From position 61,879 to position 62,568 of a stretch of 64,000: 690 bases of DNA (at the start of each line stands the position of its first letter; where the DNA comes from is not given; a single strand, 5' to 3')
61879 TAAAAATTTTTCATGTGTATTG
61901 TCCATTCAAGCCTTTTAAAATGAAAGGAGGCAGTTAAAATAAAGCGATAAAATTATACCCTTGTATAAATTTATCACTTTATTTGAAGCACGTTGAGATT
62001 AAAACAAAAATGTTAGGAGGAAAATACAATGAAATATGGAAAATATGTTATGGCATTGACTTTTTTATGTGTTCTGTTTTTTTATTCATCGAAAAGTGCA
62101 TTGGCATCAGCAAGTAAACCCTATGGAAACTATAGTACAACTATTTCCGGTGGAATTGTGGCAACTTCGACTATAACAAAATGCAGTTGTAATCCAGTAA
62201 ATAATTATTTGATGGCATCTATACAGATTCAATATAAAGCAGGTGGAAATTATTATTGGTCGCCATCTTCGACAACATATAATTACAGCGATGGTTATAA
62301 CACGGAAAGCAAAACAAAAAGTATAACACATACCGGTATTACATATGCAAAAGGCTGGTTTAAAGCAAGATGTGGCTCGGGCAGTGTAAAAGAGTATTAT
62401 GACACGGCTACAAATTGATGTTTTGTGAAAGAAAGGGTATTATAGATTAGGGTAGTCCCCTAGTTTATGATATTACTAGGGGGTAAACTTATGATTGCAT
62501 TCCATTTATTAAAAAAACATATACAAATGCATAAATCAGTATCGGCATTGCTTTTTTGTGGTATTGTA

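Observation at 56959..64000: Self-contained LytTR regulon: twin promoters drive a peptidase-lipoprotein operon and a secreted-protein-exporter operon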

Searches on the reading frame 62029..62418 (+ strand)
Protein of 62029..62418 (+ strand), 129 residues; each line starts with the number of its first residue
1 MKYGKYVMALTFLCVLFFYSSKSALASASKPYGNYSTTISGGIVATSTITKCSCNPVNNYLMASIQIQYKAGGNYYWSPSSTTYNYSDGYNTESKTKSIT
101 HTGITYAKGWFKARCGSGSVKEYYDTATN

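Call 6: search_protein_families(library=pfam, proteins=[window:62029-62418:+], max_evalue=0.1)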
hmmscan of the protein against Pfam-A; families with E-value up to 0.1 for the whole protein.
window:62029-62418:+ (129 aa): 0 families

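Call 7: search_protein_families(library=ncbifam, proteins=[window:62029-62418:+], max_evalue=0.1)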
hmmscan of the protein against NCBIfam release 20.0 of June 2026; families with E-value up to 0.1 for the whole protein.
window:62029-62418:+ (129 aa): 0 families

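Call 11: find_homologous_proteins(query=window:62029-62418:+, max_evalue=0.001)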
Query window:62029-62418:+ (129 aa): 9 proteins with E <= 0.001 among 13 candidates.
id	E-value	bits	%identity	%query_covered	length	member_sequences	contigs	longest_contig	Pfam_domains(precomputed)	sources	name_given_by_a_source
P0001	1.6e-78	279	99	100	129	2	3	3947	-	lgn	-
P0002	2.0e-65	237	82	100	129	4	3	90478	-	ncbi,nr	ncbi:MAG: hypothetical protein NC393_05855 [Clostridium sp.]|nr:hypothetical protein [Clostridium sp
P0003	1.2e-62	228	79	100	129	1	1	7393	-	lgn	-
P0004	3.7e-39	152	60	99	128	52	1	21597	-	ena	-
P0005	2.4e-38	149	57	98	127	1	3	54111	-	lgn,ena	-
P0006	2.6e-37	146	59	98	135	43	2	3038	-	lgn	-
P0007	5.5e-29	119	54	99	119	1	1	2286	-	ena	-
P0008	4.9e-25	106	52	99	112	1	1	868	-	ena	-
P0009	1.9e-22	98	54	77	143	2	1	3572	-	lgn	-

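Call 12: search_protein_families(library=pfam, proteins=[window:62029-62418:+], max_evalue=10)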
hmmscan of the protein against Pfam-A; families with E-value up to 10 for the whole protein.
window:62029-62418:+ (129 aa): 0 families

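Call 14: find_encoding_contigs(protein=P0002, flank=10000, max_places=3)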
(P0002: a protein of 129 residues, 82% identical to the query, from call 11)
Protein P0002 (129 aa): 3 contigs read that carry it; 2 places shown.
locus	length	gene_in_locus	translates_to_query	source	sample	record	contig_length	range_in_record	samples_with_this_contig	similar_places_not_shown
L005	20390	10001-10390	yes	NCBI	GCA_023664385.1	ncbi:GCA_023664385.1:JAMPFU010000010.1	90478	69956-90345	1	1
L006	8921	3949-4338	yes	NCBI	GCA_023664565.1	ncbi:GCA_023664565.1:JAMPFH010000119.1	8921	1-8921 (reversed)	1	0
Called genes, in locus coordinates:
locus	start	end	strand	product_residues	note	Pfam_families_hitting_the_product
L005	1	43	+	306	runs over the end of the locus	PF01520:Amidase_3, PF05036:SPOR (faint)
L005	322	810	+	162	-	PF00466:Ribosomal_L10, PF27436:RL10_C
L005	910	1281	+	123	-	PF16320:Ribosomal_L12_N, PF00542:Ribosomal_L12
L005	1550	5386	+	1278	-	PF04563:RNA_pol_Rpb2_1, PF04561:RNA_pol_Rpb2_2, PF04565:RNA_pol_Rpb2_3, PF10385:RNA_pol_Rpb2_45, PF00562:RNA_pol_Rpb2_6, PF04560:RNA_pol_Rpb2_7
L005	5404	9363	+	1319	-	PF04997:RNA_pol_Rpb1_1, PF00623:RNA_pol_Rpb1_2, PF04983:RNA_pol_Rpb1_3, PF05000:RNA_pol_Rpb1_4, PF04998:RNA_pol_Rpb1_5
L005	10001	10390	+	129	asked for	-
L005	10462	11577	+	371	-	PF12704:MacB_PCD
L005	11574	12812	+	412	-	-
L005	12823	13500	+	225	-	PF02463:SMC_N (faint), PF13555:AAA_29 (weak), PF00005:ABC_tran, PF13238:AAA_18 (faint), PF13304:AAA_21 (faint)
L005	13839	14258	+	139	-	PF00164:Ribosom_S12_S23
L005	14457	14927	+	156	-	PF00177:Ribosomal_S7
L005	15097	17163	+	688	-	PF00009:GTP_EFTU, PF03144:GTP_EFTU_D2, PF22042:EF-G_D2, PF14492:EFG_III, PF16658:RF3_C (weak), PF03764:EFG_IV, PF00679:EFG_C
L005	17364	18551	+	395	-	PF00009:GTP_EFTU, PF03144:GTP_EFTU_D2, PF03143:GTP_EFTU_D3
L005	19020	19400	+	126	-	PF04326:SLFN_AlbA_2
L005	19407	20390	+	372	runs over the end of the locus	PF13749:HATPase_c_4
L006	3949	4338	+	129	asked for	-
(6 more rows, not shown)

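Call 15: find_encoding_contigs(protein=P0005, flank=10000, max_places=3)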
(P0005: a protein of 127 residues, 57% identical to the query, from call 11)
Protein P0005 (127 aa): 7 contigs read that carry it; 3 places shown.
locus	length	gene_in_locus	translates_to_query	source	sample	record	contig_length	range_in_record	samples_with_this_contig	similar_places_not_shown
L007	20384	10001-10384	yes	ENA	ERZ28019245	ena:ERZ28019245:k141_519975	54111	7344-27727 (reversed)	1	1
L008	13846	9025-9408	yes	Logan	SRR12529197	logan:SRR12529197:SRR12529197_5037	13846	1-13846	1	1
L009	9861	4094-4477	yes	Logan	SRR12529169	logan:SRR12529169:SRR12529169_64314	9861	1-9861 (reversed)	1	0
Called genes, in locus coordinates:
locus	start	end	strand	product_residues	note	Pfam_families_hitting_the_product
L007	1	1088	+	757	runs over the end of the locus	PF02901:PFL-like, PF01228:Gly_radical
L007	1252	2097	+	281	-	PF13353:Fer4_12, PF04055:Radical_SAM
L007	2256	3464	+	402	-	-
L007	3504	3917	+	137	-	PF09719:C_GCAxxG_C_C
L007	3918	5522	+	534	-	PF04616:Glyco_hydro_43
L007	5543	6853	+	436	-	PF03553:Na_H_antiporter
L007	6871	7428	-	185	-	PF04647:AgrB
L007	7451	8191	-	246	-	PF00072:Response_reg (weak), PF04397:LytTR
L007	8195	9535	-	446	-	PF02518:HATPase_c (weak), PF14501:HATPase_c_5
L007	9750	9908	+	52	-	-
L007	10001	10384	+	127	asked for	-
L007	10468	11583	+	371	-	PF02687:FtsX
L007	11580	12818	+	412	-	PF02687:FtsX (faint)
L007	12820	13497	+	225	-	PF13555:AAA_29 (weak), PF00005:ABC_tran, PF02463:SMC_N (faint), PF09818:ABC_ATPase (faint), PF13304:AAA_21 (faint)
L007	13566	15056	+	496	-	PF01235:Na_Ala_symp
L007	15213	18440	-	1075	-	PF25596:CPSase_L_D1, PF02222:ATP-grasp, PF02786:CPSase_L_D2, PF02787:CPSase_L_D3, PF25596:CPSase_L_D1, PF02786:CPSase_L_D2, PF02222:ATP-grasp, PF02142:MGS, +7 more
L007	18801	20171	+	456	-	PF12897:Asp_aminotransf, PF00155:Aminotran_1_2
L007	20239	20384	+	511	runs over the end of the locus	PF01235:Na_Ala_symp, PF13520:AA_permease_2 (weak)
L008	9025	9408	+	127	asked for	-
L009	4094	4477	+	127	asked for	-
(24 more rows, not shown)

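Call 24: predict_structure(alignment_id=A2)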
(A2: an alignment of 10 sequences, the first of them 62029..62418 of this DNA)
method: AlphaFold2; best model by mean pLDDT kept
length: 129 residues; sequences in the alignment: 10
mean_pLDDT: 68.7   pTM: 0.58
mean pLDDT of the five models: 68.7, 68.3, 67.2, 67.0, 42.9
residues with pLDDT >= 90: 2; 70-90: 60; 50-70: 54; < 50: 13
segments of 3 or more residues with pLDDT < 50: 19-28
pLDDT, mean of each block of 10 residues (from residue 1): 55 55 43 81 84 55 71 76 60 75 86 71 83
secondary structure, 60 per line:
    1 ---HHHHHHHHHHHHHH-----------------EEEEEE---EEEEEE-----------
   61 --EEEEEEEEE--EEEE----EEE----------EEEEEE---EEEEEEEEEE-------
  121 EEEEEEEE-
elements in order: H4-17 E35-40 E44-49 E63-71 E74-77 E82-84 E95-100 E104-113 E121-128

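Call 28: search_solved_structures(query=A2, max_evalue=10, show_alignments=2)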
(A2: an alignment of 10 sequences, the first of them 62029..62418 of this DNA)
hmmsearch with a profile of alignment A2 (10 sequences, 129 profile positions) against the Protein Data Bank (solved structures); distinct sequences matched with E-value up to 10: 1.
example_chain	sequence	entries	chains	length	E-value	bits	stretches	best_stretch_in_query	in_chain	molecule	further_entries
7a0w_D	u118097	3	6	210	2.1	11.7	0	96-126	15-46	chimeric antibody Fab-F6, light chain,chimeric antibody Fab-F6, light chain | chimeric antibody Fab-F6, light chain,chimeric antibody Fab-F6, light chain,chimer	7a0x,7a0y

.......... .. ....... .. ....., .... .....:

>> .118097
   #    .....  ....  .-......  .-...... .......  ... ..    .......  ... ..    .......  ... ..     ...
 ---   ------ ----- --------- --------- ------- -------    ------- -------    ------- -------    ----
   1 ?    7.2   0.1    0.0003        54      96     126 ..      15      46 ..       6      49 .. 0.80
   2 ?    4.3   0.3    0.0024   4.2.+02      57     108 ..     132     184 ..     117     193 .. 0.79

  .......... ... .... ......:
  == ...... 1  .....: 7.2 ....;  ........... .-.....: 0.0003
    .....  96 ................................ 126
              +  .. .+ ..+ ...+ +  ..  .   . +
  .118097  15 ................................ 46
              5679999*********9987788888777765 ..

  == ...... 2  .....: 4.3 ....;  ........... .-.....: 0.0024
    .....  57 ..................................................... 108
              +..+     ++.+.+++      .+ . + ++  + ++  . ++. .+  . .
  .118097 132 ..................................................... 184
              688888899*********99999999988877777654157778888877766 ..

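Call 29: fold_search(model_id=the predicted structure, library=pdb)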
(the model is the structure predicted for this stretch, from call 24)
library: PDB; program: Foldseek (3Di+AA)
matches with E <= 10: 1618; with E <= 0.001: 0
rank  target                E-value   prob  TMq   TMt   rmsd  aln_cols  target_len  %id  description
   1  2ibb                  1.5e-03  1.00  0.43  0.30   5.3       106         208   17  Crystal Structure of the First and Second FNIII Domains of Ihog (released 2006-10-24)
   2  2ic2_B                1.6e-03  1.00  0.43  0.47   5.1       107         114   16  Crystal Structure of the First FNIII Domain of Ihog (released 2006-10-24)
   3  1uen_MODEL_1_A        3.8e-03  0.99  0.40  0.41   9.0       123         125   11  Solution Structure of The Third Fibronectin III Domain of Human KIAA0343 Protein (released 2003-11-19)
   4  6rpt_A                4.0e-03  1.00  0.43  0.48   5.1       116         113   15  Structure of tick complement inhibitor CirpT1 complexed with macroglobubulin domain 4 of human complement C5 (released 2020-01-08)
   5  2ic2_A                4.4e-03  0.99  0.36  0.41   6.2       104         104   17  Crystal Structure of the First FNIII Domain of Ihog (released 2006-10-24)
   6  6rpt_C                5.0e-03  1.00  0.45  0.49   5.0       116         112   16  Structure of tick complement inhibitor CirpT1 complexed with macroglobubulin domain 4 of human complement C5 (released 2020-01-08)
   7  1va9_MODEL_1_A        6.2e-03  1.00  0.44  0.46   7.9       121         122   12  Solution structure of the second FNIII domain of DSCAML1 protein (released 2005-02-22)
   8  6gvl_A                7.7e-03  1.00  0.47  0.33   4.9       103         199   14  Second pair of Fibronectin type III domains of integrin beta4 bound to the bullous pemphigoid antigen BP230 (BPAG1e) (released 2019-03-20)
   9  6pol_E                8.6e-03  0.97  0.35  0.41   7.3       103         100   16  Crystal structure of the human NELL1 EGF1-3-Robo3 FN1 complex (released 2020-05-06)
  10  8orl_B                9.0e-03  0.99  0.38  0.44   5.9       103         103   11  Crystal structure of the S23226G missense variant of titin domain Fn3-56 (released 2023-08-23)
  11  8xrt_E                9.0e-03  0.90  0.30  0.08   7.6       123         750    8  The crystal structure of a GH3 enzyme CcBgl3B (released 2024-04-10)
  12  2ibg_A                9.5e-03  1.00  0.42  0.29   5.6       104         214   13  Crystal Structure of Hedgehog Bound to the FNIII Domains of Ihog (released 2006-10-24)
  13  6gvk_A                9.5e-03  0.99  0.38  0.28   5.7        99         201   12  Second pair of Fibronectin type III domains of integrin beta4 (T1663R mutant) bound to the bullous pemphigoid antigen  (released 2019-03-20)
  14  8oq9_B                1.0e-02  0.99  0.38  0.44   5.8       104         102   10  Crystal structure of the titin domain Fn3-56 (released 2023-08-23)
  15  5z87_A                1.1e-02  0.91  0.32  0.09   6.9       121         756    8  Structural of a novel b-glucosidase EmGH1 at 2.3 angstrom from Erythrobacter marinus (released 2019-02-06)
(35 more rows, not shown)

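Call 50: find_encoding_contigs(protein=P0004, flank=10000, max_places=2)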
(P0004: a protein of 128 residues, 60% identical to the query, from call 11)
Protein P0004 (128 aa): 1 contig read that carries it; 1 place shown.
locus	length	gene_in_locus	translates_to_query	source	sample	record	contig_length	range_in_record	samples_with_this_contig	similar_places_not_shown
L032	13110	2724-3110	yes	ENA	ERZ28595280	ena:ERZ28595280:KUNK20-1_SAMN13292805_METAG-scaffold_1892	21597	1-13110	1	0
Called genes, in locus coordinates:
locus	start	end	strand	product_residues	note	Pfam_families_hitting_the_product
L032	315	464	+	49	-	-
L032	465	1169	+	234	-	PF00072:Response_reg, PF04397:LytTR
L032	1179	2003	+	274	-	PF14501:HATPase_c_5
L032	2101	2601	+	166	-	-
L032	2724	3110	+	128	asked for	-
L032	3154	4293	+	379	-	PF02687:FtsX (weak)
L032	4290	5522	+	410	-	PF02687:FtsX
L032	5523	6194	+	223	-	PF13555:AAA_29 (weak), PF02463:SMC_N (faint), PF09818:ABC_ATPase (faint), PF00005:ABC_tran, PF13304:AAA_21 (weak)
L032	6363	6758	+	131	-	-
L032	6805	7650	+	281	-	PF18937:DUF5685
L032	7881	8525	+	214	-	PF00226:DnaJ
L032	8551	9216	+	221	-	PF02545:Maf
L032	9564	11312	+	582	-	PF05496:RuvB_N (weak), PF00004:AAA, PF17866:AAA_lid_6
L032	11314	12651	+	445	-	PF01276:OKR_DC_1, PF00155:Aminotran_1_2, PF01053:Cys_Met_Meta_PP (weak), PF01212:Beta_elim_lyase (weak), PF05889:SepSecS (weak), PF00266:Aminotran_5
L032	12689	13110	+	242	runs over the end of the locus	PF00072:Response_reg, PF04397:LytTR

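Call 51: find_encoding_contigs(protein=P0003, flank=10000, max_places=2)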
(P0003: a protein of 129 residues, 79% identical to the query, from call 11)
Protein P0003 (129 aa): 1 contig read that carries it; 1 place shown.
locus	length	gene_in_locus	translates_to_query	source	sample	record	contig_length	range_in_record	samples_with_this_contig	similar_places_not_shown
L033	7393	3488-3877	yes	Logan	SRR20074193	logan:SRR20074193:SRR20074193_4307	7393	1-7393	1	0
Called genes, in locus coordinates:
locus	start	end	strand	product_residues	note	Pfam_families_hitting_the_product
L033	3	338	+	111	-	?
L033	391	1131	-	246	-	PF00072:Response_reg, PF04397:LytTR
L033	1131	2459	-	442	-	PF14501:HATPase_c_5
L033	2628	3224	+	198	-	PF04647:AgrB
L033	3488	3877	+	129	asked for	-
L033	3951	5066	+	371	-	PF12704:MacB_PCD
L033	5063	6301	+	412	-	PF02687:FtsX (weak)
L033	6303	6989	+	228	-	PF13175:AAA_15 (faint), PF13555:AAA_29 (weak), PF00005:ABC_tran, PF02463:SMC_N (weak), PF13304:AAA_21 (weak)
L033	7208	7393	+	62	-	?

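Call 54: search_protein_representatives(alignment_id=A2)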
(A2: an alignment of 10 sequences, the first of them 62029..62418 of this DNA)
Query: 10 sequences, 129 profile positions. Proteins with E-value up to 0.001 (for the whole library): 70; up to 1e-10: 47; up to 1e-30: 6. The best 70 are listed.
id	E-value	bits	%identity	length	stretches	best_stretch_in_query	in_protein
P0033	5.8e-37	142.9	-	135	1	4-120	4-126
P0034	1.0e-35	138.9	-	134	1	12-127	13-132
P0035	4.1e-35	136.9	-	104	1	54-129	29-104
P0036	3.8e-34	133.8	-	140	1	1-127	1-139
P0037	3.9e-33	130.6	-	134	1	2-124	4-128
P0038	3.1e-31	124.4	-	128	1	11-126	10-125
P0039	6.2e-30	120.2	-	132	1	4-125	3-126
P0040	2.4e-28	115.1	-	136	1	4-126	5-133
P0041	7.2e-28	113.5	-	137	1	2-125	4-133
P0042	7.5e-27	110.2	-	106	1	1-72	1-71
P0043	6.9e-26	107.1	-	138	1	2-126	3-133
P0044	1.4e-25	106.1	-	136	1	2-127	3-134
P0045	6.3e-25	104.0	-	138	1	1-128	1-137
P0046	9.8e-25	103.4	-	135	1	2-125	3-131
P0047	1.1e-23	100.0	-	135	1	3-125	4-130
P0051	1.9e-22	96.0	-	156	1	7-117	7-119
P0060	6.1e-17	78.2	-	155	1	2-126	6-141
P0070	1.5e-13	67.2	-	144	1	6-125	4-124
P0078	6.8e-11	58.6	-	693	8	31-90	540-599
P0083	7.0e-09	52.1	-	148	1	4-126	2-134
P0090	2.6e-07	47.1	-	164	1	7-124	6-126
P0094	8.1e-07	45.4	-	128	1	1-119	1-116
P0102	8.3e-04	35.7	-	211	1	1-77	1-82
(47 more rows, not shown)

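Call 56: search_protein_families(library=pfam, proteins=[P0078, P0033, P0051, P0060, P0090, P0102, P0045, P0070, P0083, P0094], max_evalue=0.01)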
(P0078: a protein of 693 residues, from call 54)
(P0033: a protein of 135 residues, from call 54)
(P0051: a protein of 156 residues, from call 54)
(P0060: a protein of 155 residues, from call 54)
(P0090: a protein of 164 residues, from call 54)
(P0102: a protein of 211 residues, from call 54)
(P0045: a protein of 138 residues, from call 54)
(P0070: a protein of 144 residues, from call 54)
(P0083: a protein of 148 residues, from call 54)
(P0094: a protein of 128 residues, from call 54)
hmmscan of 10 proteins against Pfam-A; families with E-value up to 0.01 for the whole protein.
P0078 (693 aa): 5 families
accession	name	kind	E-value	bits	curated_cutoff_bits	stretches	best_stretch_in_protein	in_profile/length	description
PF22359.2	Big-like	-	6.5e-07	29.9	27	0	269-281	29-41/48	Bacterial Ig-like domain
PF14882.11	INT_rpt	-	0.00017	22.2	26.5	0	588-612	13-37/55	Integrase repeat unit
PF15894.10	SgrT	-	0.00028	21.1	27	0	593-612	4-23/46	Inhibitor of glucose uptake transporter SgrT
PF13117.11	Cag12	-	0.0032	18.4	22.7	0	506-552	32-74/96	Cag pathogenicity island protein Cag12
PF21888.1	NFLD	-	0.006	17.2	27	0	20-32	8-20/33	Ferredoxin-like NFLD domain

P0033 (135 aa): 0 families

P0051 (156 aa): 0 families

P0060 (155 aa): 0 families

P0090 (164 aa): 0 families

P0102 (211 aa): 0 families

P0045 (138 aa): 0 families

P0070 (144 aa): 0 families

P0083 (148 aa): 0 families

P0094 (128 aa): 0 families
